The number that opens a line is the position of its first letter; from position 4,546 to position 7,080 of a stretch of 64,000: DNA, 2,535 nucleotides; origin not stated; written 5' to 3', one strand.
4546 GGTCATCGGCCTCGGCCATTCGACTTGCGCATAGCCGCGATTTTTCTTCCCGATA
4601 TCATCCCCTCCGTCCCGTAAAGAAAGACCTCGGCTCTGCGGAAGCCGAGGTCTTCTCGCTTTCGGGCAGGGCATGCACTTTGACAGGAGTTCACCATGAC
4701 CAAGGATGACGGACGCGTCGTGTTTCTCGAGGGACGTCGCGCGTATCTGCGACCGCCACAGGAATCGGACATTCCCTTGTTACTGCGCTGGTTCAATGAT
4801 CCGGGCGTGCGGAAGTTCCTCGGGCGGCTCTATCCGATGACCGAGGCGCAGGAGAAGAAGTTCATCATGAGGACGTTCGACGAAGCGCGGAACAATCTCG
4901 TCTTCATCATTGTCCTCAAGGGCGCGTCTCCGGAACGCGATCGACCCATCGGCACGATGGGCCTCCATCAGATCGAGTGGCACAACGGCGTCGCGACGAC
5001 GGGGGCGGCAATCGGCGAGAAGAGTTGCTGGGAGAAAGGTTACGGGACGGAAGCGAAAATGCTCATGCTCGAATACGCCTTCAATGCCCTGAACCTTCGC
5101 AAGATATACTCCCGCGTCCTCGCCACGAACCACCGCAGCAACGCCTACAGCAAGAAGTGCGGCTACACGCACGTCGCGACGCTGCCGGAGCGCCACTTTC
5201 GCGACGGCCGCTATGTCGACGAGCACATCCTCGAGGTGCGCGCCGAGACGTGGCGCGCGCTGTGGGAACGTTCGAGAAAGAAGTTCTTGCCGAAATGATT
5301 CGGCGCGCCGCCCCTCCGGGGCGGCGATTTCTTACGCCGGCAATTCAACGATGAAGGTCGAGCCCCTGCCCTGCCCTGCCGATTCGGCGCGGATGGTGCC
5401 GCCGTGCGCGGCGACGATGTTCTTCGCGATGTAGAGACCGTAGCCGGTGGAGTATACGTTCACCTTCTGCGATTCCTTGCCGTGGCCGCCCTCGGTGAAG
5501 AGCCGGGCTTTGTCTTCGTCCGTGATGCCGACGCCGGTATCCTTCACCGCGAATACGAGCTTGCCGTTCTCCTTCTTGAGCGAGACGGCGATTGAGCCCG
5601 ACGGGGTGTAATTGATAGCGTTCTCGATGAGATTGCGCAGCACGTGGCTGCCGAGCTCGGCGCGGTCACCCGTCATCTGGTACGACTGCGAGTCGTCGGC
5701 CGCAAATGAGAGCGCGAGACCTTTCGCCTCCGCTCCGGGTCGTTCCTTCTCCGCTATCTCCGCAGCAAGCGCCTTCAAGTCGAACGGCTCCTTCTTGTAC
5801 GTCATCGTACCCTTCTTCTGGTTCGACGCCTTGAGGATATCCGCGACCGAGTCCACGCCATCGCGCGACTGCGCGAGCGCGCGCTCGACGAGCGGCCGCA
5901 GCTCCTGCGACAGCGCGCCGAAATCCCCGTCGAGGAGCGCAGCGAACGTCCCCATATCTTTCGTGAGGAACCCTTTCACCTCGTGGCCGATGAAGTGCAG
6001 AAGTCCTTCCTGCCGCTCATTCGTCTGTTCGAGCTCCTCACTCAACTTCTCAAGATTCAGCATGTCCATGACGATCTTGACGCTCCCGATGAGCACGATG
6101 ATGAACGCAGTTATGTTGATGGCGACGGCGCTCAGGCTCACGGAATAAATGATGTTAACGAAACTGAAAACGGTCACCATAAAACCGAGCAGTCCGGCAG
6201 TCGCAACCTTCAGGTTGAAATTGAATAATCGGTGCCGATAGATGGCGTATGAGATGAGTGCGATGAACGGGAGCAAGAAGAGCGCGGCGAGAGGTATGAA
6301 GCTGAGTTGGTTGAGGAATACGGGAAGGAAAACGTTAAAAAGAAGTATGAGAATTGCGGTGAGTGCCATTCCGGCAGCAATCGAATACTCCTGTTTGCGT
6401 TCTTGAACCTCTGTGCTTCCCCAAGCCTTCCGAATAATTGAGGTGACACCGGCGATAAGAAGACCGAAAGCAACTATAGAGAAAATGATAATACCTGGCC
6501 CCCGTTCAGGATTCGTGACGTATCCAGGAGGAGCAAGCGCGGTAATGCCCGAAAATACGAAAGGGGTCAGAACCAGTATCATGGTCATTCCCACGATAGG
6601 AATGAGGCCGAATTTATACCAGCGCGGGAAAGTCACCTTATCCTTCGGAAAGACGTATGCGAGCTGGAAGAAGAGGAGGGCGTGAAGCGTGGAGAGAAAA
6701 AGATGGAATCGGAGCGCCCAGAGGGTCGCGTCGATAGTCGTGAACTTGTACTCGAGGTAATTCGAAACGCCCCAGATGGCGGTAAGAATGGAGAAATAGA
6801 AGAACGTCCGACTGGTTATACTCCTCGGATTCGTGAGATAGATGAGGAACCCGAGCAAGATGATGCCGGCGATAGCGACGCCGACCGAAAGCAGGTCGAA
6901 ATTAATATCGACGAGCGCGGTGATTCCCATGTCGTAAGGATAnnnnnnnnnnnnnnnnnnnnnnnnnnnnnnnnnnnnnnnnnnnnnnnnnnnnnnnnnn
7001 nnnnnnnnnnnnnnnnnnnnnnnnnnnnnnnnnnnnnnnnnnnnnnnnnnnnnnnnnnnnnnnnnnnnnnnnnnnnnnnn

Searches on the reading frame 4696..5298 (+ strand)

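Call 63: search_protein_families(library=pfam, proteins=[window:4696-5298:+], max_evalue=0.001)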
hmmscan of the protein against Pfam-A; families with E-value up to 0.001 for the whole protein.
window:4696-5298:+ (200 aa): 4 families
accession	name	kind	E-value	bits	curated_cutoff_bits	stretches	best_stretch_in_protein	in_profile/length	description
PF13302.13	Acetyltransf_3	-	9.6e-27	94.8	25.4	1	15-158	1-138/138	Acetyltransferase (GNAT) domain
PF13420.13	Acetyltransf_4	-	3.3e-11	43.9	24.3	1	19-178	2-155/155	Acetyltransferase (GNAT) domain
PF00583.31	Acetyltransf_1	-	8.9e-08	32.9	20.7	1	50-157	16-116/116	Acetyltransferase (GNAT) family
PF13523.12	Acetyltransf_8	-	2.3e-07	31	27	1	23-161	3-141/145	Acetyltransferase (GNAT) domain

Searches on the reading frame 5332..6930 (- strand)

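Call 21: search_protein_families(library=pfam, proteins=[window:5332-6930:-], max_evalue=0.01)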
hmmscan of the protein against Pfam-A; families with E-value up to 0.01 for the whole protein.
window:5332-6930:- (532 aa): 3 families
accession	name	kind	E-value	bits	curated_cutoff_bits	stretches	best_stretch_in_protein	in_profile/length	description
PF02518.31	HATPase_c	-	4.3e-23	82.3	26.4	1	428-531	7-108/111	Histidine kinase-, DNA gyrase B-, and HSP90-like ATPase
PF16927.11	HisKA_7TM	-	6.6e-13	49.5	28.6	1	19-238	3-222/224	N-terminal 7TM region of histidine kinase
PF13581.12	HATPase_c_2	-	0.0013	19.2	27.4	1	431-508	40-111/127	Histidine kinase-like ATPase domain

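Call 22: search_protein_families(library=ncbifam, proteins=[window:5332-6930:-], max_evalue=0.01)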
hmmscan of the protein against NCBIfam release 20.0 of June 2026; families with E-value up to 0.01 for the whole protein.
window:5332-6930:- (532 aa): 71 families (the best 25 are shown)
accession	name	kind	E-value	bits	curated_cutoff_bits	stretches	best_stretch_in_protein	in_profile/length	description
TIGR02956.1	TMAO_torS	equivalog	5.5e-31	107.5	676.5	1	289-531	446-681/967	TMAO reductase system sensor histidine kinase/response regulator TorS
NF046044.1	PnpS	equivalog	4.6e-29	101.6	400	1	362-531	224-390/390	two-component system histidine kinase PnpS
TIGR02966.1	phoR_proteo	equivalog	3e-24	85.6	334.2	1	301-529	108-332/333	phosphate regulon sensor histidine kinase PhoR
NF012163.2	BaeS_SmeS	equivalog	5.2e-24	85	500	1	292-527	225-453/457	sensor histidine kinase efflux regulator BaeS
NF041880.1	EPS_EpsF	equivalog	6e-24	84.4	900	1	280-531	247-492/492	response regulator EpsF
NF041832.1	near_NosP_CTERM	subfamily_domain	2.1e-23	83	400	1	340-531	38-224/370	NahK/ErcS family hybrid sensor histidine kinase/response regulator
NF041735.1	hist_kin_RppB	equivalog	3.1e-23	82.3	400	1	341-531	249-438/438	two-component system sensor histidine kinase RppB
NF008318.0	PRK11107.1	equivalog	7.6e-23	80.5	890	1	362-530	345-516/920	two-component sensor histidine kinase BarA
NF040691.1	MtrAB_MtrB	equivalog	2.8e-22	79.4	450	1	362-531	325-491/507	MtrAB system histidine kinase MtrB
NF033091.0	HK_VanS_ACDEFG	equivalog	6e-22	78.1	400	1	293-531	60-293/293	vancomycin resistance histidine kinase VanS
NF033092.0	HK_WalK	equivalog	9e-22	77.4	725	1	310-531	375-593/594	cell wall metabolism sensor histidine kinase WalK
NF006800.0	PRK09303.1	equivalog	1.5e-21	76.8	342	1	287-531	131-376/383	histidine kinase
NF038297.2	hybrid_HK_HrmK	equivalog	2.6e-21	75.9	725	1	290-531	218-456/607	hybrid histidine kinase/response regulator HrmK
NF007837.0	PRK10549.1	equivalog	5e-21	74.9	603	1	293-531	226-457/466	envelope stress sensor histidine kinase BaeS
NF008302.0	PRK11091.1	equivalog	6.4e-21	74.2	838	1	289-531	265-504/779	aerobic respiration two-component sensor histidine kinase ArcB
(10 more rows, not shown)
